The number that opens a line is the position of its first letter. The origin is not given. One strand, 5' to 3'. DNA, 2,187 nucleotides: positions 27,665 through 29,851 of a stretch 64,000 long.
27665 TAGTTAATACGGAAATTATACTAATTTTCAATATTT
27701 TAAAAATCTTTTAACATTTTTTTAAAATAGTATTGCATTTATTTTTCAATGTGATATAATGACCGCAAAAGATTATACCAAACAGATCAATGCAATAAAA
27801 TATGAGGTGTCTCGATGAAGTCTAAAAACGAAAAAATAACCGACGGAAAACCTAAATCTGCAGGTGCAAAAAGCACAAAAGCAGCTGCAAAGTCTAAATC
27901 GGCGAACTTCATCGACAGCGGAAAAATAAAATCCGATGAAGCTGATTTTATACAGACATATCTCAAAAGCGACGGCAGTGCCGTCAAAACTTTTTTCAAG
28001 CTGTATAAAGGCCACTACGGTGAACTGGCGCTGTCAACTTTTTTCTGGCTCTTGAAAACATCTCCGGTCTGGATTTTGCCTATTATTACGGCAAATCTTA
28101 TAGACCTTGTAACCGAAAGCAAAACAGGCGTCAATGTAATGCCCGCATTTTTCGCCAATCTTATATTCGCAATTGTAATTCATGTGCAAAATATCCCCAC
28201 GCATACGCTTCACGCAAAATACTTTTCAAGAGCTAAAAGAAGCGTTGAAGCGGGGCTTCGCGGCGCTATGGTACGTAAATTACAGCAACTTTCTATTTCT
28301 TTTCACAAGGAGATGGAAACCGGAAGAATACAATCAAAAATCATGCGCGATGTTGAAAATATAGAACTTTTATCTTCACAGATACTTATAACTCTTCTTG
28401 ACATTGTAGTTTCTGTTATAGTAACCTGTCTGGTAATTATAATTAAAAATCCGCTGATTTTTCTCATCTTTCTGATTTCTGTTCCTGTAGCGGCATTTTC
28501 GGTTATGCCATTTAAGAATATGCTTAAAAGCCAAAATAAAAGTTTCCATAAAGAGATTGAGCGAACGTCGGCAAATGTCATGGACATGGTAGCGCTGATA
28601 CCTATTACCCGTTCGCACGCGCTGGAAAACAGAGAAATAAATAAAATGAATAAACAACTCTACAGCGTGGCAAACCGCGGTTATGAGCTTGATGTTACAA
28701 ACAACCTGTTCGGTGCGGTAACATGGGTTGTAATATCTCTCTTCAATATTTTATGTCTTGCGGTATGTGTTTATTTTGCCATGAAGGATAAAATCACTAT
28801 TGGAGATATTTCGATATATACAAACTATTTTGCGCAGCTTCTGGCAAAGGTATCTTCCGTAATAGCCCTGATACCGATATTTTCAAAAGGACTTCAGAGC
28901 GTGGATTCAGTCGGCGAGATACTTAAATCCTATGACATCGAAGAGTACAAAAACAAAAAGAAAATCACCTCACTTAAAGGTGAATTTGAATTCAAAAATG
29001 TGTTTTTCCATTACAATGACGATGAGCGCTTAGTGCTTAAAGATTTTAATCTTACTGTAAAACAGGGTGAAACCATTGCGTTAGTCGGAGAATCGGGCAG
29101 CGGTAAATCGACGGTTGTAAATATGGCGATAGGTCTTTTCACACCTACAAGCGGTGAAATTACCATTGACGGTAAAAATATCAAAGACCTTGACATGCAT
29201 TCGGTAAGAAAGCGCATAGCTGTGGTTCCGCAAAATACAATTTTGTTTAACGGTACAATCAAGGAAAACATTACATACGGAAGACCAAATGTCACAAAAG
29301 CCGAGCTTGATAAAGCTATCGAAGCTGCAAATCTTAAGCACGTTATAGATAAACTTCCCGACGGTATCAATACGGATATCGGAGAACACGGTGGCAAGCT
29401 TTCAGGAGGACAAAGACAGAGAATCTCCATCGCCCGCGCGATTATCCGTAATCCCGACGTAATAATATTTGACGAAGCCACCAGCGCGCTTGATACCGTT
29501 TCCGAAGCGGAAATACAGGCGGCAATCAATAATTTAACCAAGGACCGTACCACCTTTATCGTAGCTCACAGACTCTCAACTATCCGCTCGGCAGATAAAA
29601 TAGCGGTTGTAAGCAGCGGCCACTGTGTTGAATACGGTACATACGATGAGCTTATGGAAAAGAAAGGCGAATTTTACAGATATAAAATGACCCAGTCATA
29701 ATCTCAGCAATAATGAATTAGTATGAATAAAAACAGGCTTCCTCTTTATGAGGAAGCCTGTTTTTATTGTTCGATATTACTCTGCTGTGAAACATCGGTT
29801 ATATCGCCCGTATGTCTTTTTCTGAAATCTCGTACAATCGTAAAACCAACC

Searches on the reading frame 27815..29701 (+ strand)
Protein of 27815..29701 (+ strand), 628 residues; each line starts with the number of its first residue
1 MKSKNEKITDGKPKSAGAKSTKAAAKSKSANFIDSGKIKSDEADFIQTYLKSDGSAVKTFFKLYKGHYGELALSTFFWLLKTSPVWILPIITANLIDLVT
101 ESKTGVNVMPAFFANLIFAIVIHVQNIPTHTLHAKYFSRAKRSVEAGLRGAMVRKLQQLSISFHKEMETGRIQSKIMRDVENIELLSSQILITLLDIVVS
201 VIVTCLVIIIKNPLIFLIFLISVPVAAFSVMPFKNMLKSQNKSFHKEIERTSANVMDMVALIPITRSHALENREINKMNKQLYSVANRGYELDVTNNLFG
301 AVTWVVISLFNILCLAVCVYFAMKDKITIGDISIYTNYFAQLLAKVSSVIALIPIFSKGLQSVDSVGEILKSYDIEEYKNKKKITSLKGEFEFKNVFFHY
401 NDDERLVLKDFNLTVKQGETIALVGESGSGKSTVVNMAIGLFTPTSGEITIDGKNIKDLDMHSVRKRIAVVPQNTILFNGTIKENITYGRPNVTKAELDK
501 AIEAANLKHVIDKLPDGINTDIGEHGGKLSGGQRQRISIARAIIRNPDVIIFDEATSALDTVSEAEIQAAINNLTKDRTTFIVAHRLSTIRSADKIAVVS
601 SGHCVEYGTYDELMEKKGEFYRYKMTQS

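Call 7: search_protein_families(library=pfam, proteins=[window:27815-29701:+], max_evalue=0.001)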
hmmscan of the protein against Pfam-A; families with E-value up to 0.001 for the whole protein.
window:27815-29701:+ (628 aa): 5 families
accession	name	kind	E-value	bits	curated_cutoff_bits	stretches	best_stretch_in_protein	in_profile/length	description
PF00005.33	ABC_tran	-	1.4e-37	129.8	25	1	408-557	1-137/137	ABC transporter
PF00664.28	ABC_membrane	-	4.9e-30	105.6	28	1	74-344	4-272/274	ABC transporter transmembrane region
PF02463.25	SMC_N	-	4.2e-07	30.1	40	1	421-600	27-212/220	RecF/RecN/SMC N terminal domain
PF09818.15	ABC_ATPase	-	0.00012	21.7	23.2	1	494-586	124-216/283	P-loop domain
PF13555.12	AAA_29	-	0.00042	20.5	27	1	414-446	18-50/61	P-loop containing region of AAA domain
